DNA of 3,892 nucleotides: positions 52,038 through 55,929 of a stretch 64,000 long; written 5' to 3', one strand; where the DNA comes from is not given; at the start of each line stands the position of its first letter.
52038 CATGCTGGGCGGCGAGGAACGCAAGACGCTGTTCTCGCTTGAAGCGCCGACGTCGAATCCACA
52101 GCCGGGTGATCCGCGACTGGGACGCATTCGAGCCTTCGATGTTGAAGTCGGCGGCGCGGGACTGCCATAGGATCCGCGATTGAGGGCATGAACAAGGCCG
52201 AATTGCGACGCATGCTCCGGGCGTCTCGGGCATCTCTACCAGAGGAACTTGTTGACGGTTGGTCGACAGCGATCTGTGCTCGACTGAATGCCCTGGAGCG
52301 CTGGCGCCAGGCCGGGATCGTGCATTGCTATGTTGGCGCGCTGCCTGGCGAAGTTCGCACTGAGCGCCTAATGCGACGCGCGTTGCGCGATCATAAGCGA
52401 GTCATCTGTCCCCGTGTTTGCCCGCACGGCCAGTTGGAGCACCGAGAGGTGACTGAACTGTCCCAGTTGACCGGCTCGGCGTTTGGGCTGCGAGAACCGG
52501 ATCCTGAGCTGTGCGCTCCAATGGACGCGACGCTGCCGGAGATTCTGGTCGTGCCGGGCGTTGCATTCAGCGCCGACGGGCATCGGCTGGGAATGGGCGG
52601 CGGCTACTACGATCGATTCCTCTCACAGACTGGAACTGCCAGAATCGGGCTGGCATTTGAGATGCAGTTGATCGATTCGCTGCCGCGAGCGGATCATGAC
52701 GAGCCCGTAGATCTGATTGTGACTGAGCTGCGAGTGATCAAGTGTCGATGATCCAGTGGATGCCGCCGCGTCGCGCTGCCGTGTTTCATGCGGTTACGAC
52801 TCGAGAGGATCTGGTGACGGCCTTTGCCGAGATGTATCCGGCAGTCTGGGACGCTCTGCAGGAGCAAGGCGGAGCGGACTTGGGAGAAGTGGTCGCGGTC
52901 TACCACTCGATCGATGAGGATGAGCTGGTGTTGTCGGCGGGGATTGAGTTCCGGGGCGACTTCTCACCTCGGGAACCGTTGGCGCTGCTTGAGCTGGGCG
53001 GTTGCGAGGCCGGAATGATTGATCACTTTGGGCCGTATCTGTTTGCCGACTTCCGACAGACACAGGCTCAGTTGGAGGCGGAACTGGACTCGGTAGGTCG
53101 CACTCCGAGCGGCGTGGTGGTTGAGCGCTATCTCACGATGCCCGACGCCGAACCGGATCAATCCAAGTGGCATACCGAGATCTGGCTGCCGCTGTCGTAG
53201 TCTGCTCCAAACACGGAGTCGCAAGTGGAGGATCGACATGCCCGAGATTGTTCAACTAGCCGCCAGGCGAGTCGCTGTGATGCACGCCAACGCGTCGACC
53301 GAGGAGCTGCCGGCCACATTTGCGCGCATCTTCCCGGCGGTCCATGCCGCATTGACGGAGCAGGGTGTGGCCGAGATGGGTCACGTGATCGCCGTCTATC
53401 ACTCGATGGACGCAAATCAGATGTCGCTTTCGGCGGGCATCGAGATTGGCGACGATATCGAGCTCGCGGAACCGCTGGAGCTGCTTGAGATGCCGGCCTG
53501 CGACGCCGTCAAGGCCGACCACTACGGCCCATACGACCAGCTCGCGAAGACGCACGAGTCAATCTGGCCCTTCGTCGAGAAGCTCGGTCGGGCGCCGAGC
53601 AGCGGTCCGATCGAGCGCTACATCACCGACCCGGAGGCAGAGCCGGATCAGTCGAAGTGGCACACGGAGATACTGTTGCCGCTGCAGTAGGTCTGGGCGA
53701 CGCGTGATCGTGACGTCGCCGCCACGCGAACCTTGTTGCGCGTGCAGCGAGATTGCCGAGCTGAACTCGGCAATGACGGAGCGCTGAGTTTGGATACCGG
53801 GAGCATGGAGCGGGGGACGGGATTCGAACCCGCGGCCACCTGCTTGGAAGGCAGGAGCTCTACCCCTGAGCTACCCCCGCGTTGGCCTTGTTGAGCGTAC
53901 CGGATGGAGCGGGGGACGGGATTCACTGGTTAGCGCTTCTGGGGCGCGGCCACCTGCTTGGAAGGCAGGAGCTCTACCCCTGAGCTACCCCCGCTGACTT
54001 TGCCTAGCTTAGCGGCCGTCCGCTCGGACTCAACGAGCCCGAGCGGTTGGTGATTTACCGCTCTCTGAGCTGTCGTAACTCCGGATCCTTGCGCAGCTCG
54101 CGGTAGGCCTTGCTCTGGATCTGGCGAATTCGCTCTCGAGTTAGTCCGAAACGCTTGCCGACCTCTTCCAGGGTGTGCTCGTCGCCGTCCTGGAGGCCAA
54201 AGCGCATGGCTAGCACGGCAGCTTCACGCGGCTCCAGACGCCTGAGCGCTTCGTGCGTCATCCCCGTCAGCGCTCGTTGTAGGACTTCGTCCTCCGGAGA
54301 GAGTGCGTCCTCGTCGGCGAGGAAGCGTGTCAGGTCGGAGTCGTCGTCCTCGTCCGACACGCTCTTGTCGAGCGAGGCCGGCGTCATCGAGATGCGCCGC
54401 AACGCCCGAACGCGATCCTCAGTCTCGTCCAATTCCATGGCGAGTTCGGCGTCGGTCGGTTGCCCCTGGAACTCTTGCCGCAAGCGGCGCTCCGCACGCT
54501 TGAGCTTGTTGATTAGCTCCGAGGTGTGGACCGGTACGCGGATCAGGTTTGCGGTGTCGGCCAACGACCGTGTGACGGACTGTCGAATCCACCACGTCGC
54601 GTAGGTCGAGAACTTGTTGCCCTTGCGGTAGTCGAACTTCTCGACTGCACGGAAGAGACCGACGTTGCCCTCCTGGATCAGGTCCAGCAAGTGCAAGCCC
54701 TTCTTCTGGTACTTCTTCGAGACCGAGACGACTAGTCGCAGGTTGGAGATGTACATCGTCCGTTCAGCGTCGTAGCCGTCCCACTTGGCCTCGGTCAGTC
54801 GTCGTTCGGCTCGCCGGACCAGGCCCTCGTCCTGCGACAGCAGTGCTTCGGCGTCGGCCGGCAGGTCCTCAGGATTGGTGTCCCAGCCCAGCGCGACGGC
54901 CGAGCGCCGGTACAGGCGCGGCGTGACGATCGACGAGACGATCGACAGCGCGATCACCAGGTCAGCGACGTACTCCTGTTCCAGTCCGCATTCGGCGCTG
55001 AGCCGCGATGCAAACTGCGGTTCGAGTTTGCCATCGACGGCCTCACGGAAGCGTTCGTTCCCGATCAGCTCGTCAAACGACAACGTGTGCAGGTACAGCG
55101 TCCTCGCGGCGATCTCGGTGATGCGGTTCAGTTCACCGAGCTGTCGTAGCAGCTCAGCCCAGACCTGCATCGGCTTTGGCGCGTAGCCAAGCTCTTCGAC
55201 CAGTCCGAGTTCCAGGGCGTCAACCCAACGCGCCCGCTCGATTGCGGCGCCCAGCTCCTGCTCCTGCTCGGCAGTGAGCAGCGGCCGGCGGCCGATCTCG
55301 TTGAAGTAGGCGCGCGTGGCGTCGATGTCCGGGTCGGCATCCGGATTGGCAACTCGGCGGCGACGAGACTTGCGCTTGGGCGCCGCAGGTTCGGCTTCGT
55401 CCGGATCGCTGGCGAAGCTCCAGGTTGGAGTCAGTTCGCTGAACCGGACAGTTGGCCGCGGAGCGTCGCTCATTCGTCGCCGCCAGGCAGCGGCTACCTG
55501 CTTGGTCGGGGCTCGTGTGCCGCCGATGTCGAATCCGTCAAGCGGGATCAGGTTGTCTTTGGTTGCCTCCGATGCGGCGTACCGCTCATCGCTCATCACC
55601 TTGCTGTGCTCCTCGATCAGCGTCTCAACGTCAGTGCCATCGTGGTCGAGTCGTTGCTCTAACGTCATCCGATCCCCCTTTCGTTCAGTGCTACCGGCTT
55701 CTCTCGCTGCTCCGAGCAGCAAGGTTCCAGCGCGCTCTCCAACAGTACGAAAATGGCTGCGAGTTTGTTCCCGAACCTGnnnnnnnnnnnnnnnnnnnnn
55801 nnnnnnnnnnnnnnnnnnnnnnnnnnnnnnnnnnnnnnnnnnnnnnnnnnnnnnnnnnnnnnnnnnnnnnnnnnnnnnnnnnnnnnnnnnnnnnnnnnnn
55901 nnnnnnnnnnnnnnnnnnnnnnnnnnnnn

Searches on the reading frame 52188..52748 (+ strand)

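Call 53: search_protein_families(library=pfam, proteins=[window:52188-52748:+], max_evalue=0.00001)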
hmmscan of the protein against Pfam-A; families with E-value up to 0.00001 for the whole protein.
window:52188-52748:+ (187 aa): 1 family
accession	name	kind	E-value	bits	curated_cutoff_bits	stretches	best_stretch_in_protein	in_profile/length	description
PF01812.26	5-FTHF_cyc-lig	-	6.6e-38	130.9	27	1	3-180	1-186/186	5-formyltetrahydrofolate cyclo-ligase family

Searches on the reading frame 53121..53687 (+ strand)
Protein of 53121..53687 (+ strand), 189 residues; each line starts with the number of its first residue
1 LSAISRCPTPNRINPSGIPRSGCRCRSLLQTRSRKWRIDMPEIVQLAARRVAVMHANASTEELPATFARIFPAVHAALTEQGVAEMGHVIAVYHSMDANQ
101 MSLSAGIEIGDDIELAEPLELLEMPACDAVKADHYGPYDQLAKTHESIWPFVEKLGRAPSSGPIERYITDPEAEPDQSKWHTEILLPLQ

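Call 53: search_protein_families(library=pfam, proteins=[window:53121-53687:+], max_evalue=0.00001)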
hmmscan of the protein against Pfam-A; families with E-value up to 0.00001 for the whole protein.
window:53121-53687:+ (189 aa): 2 families
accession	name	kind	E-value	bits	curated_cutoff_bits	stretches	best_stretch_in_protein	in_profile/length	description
PF06445.20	GyrI-like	-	2.2e-18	67.4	26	1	41-188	3-154/155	GyrI-like small molecule binding domain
PF14526.11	Cass2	-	3.3e-06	27.8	27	1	42-187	1-149/150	Integron-associated effector binding protein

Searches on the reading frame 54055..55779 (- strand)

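Call 53: search_protein_families(library=pfam, proteins=[window:54055-55779:-], max_evalue=0.00001)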
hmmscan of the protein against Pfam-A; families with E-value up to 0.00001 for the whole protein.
window:54055-55779:- (574 aa): 4 families
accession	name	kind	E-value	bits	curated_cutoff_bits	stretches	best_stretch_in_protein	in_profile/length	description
PF04542.20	Sigma70_r2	-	4.5e-19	68.5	24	1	343-408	2-67/71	Sigma-70 region 2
PF04539.22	Sigma70_r3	-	8.5e-19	67.9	25.3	1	421-498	1-77/78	Sigma-70 region 3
PF04545.22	Sigma70_r4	-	2.1e-16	59.6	24.1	1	511-564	1-50/50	Sigma-70, region 4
PF00140.25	Sigma70_r1_2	-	3.3e-10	40.2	22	1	153-182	1-30/34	Sigma-70 factor, region 1.2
